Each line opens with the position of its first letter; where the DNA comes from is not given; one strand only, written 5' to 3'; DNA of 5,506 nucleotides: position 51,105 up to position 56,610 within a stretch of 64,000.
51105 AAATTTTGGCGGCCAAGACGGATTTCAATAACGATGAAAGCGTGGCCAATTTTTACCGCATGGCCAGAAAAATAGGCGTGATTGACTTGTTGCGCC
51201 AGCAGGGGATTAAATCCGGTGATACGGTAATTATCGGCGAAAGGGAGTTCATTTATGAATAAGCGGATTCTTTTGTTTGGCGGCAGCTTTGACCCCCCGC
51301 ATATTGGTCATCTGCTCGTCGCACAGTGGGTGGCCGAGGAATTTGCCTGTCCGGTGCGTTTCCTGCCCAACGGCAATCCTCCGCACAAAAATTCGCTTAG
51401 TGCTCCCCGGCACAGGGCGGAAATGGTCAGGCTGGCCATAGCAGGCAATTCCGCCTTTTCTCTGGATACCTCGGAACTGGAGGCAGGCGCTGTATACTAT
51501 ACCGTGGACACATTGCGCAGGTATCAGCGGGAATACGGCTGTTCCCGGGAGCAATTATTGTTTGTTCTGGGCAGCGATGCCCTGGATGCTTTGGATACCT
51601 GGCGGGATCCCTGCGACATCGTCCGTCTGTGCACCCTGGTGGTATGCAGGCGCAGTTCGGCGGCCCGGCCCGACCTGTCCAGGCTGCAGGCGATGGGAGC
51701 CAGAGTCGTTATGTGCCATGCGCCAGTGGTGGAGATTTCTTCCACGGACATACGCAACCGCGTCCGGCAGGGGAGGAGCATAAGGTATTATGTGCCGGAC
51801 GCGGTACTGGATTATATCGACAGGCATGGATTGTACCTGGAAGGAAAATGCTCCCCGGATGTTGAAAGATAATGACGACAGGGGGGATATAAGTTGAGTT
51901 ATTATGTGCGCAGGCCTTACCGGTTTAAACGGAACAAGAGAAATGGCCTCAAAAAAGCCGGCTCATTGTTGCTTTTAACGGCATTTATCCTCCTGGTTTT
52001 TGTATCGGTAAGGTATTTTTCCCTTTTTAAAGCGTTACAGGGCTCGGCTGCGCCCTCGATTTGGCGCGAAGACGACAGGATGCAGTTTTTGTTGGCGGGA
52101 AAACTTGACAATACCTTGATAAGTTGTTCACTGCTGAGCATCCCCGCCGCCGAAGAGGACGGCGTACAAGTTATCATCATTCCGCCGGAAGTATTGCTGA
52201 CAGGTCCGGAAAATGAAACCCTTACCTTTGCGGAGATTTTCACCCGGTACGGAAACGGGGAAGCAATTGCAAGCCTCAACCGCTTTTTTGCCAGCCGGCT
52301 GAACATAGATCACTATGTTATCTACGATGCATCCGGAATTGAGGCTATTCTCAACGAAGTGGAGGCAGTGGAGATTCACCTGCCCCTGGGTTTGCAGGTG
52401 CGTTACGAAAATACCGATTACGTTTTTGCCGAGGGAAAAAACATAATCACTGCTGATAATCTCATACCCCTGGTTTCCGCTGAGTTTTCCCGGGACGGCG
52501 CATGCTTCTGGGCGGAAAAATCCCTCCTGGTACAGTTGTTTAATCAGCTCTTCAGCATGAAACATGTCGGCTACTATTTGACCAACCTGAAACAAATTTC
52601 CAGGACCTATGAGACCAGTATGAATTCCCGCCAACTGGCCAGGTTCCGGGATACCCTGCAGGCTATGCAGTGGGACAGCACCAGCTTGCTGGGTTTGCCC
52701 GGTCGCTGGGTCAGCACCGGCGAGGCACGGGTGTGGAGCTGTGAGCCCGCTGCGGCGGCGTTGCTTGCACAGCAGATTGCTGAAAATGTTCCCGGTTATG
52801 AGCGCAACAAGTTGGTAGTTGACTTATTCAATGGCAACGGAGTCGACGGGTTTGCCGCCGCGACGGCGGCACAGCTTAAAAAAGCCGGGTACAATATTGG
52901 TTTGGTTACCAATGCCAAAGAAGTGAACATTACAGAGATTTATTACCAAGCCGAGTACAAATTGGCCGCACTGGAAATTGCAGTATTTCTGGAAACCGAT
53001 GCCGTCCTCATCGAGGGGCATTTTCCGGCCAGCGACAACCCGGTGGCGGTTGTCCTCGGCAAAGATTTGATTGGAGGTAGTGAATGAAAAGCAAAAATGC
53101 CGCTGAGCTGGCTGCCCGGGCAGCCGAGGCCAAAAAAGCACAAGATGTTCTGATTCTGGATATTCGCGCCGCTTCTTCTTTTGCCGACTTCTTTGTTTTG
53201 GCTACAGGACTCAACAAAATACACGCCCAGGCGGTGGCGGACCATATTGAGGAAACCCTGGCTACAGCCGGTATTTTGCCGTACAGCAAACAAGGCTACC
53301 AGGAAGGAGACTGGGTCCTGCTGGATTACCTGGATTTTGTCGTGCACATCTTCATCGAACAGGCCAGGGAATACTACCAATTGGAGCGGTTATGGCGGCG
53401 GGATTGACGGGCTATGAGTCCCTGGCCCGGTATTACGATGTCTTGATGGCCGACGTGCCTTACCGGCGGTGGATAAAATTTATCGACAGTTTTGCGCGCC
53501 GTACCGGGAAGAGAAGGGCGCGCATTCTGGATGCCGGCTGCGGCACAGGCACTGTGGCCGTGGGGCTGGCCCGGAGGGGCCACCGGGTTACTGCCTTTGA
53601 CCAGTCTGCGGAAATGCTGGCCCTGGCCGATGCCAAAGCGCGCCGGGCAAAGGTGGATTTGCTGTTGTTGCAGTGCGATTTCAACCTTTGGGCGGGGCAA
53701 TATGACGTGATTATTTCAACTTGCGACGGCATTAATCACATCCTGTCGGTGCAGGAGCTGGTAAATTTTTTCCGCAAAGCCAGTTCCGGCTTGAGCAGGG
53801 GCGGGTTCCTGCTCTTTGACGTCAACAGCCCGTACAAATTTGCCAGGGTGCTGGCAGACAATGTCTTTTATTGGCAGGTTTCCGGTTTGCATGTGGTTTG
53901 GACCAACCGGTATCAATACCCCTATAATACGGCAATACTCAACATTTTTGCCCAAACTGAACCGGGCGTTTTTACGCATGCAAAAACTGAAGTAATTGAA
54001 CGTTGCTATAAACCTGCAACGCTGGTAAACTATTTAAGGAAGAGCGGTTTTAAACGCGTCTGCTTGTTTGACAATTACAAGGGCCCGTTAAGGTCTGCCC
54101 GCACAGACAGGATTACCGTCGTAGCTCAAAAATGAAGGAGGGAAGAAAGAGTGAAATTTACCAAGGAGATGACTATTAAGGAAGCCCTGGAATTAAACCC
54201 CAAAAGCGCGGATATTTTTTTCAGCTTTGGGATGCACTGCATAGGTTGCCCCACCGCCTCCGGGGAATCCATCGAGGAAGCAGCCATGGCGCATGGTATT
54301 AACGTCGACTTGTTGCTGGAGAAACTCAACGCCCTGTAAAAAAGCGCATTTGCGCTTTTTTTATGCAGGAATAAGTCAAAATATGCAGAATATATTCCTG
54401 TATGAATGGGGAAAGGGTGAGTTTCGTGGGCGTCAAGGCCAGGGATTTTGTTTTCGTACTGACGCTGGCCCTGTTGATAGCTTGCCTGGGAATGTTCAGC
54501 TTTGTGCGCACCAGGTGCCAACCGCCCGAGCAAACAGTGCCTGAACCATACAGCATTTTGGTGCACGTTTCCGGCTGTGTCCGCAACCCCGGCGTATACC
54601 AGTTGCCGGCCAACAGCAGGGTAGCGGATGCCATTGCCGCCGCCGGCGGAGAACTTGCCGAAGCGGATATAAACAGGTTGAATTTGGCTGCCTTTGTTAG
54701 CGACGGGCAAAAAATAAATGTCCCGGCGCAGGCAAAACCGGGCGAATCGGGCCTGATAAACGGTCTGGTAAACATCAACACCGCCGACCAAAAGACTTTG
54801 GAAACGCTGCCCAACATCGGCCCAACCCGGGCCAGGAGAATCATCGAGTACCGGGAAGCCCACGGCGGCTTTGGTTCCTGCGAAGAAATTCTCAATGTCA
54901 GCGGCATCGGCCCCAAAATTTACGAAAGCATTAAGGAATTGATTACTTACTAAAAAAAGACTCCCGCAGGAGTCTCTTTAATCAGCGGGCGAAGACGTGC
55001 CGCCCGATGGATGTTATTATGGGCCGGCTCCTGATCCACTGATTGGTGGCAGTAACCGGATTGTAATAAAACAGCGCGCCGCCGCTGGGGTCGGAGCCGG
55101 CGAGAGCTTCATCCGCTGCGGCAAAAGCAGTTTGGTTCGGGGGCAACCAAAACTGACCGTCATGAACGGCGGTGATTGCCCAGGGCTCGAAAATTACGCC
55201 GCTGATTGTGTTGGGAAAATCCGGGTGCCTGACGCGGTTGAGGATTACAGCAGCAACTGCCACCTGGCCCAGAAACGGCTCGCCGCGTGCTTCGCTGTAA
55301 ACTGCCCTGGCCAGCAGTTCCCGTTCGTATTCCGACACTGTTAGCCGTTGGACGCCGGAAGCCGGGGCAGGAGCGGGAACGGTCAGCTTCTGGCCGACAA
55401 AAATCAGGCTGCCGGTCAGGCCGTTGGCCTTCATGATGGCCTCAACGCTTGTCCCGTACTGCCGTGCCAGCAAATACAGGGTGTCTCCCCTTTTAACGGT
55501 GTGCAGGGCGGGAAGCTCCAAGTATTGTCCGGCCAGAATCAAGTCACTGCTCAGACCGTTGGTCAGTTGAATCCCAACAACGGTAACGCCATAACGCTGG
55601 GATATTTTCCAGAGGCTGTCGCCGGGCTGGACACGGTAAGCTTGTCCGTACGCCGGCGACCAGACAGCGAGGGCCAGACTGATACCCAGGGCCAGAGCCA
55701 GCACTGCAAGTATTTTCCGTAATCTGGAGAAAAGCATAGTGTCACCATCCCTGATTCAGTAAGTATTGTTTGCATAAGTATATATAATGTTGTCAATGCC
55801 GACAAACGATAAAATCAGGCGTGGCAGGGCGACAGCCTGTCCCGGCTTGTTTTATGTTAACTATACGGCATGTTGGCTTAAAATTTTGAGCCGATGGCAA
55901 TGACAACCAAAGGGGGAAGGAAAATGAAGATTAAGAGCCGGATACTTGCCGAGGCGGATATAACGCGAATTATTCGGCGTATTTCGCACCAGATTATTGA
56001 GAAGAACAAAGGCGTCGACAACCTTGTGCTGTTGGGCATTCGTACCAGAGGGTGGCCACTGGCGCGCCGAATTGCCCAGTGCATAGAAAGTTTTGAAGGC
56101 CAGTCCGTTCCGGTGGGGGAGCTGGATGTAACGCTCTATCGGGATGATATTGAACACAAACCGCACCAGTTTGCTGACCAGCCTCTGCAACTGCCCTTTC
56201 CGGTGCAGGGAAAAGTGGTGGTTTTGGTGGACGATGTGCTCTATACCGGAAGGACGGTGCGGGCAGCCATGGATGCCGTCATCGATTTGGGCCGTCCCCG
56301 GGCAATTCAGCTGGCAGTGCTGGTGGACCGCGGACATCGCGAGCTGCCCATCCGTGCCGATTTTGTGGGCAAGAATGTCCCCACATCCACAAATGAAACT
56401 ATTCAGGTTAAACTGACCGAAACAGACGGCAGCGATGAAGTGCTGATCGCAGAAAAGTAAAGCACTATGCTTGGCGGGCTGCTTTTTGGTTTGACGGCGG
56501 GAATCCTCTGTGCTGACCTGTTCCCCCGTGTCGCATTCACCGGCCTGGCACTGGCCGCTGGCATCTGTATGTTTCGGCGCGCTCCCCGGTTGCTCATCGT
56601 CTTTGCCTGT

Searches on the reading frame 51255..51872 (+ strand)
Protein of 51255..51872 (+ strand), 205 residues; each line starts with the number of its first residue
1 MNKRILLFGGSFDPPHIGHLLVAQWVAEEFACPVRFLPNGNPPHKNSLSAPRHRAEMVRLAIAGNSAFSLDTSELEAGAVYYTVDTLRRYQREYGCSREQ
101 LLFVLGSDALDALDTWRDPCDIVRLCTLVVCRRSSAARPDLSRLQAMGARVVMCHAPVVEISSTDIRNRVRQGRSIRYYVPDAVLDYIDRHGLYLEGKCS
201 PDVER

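Call 86: search_protein_families(library=pfam, proteins=[window:51255-51872:+], max_evalue=1e-10)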
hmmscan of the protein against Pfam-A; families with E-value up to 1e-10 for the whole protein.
window:51255-51872:+ (205 aa): 1 family
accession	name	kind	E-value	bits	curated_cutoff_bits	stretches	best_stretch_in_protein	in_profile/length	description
PF01467.32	CTP_transf_like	-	2.1e-22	80.2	21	1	7-169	1-133/133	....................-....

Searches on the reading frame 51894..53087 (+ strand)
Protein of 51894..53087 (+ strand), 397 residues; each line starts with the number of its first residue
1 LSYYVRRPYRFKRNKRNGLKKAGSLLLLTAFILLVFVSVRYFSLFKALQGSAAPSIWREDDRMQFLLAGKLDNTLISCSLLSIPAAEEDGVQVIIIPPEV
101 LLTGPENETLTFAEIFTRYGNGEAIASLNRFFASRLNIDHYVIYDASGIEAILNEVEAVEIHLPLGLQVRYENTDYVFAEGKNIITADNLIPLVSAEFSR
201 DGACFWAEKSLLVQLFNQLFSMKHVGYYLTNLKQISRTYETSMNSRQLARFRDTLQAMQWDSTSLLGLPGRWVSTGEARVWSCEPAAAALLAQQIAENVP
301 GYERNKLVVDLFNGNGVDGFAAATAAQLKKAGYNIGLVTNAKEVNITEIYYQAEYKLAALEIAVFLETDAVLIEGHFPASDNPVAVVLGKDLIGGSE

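Call 86: search_protein_families(library=pfam, proteins=[window:51894-53087:+], max_evalue=1e-10)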
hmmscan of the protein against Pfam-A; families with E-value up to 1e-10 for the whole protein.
window:51894-53087:+ (397 aa): 1 family
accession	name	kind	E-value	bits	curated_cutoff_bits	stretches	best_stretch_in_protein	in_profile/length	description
PF13399.11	LytR_C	-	2.4e-11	44.8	22.2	1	308-391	3-85/86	LytR cell envelope-related transcriptional attenuator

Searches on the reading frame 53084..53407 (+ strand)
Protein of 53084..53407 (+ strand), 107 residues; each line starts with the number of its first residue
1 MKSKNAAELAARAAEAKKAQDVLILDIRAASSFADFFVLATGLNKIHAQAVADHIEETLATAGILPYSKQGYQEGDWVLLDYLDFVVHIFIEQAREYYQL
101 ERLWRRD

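Call 87: search_protein_families(library=pfam, proteins=[window:53084-53407:+], max_evalue=1e-10)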
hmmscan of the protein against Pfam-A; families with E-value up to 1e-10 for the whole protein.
window:53084-53407:+ (107 aa): 1 family
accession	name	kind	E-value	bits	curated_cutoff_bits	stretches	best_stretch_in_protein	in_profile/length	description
PF02410.21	RsfS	-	2e-31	108.5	21.6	1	9-104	2-98/98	Ribosomal silencing factor during starvation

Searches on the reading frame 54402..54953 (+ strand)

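Call 87: search_protein_families(library=pfam, proteins=[window:54402-54953:+], max_evalue=1e-10)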
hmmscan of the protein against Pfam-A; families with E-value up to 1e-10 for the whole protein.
window:54402-54953:+ (183 aa): 2 families
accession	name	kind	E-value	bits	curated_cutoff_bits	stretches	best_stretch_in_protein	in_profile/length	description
PF12836.13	HHH_3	-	2.6e-20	72.7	27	1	122-182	5-65/65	Helix-hairpin-helix motif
PF10531.15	SLBB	-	2e-12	47.1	27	1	54-105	2-52/55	SLBB domain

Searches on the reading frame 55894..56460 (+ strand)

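Call 87: search_protein_families(library=pfam, proteins=[window:55894-56460:+], max_evalue=1e-10)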
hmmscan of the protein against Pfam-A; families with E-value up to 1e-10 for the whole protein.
window:55894-56460:+ (188 aa): 1 family
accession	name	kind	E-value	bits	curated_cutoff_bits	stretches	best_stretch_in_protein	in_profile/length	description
PF00156.33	Pribosyltran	-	2.3e-21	76.2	26.3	1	17-167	5-148/158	Phosphoribosyl transferase domain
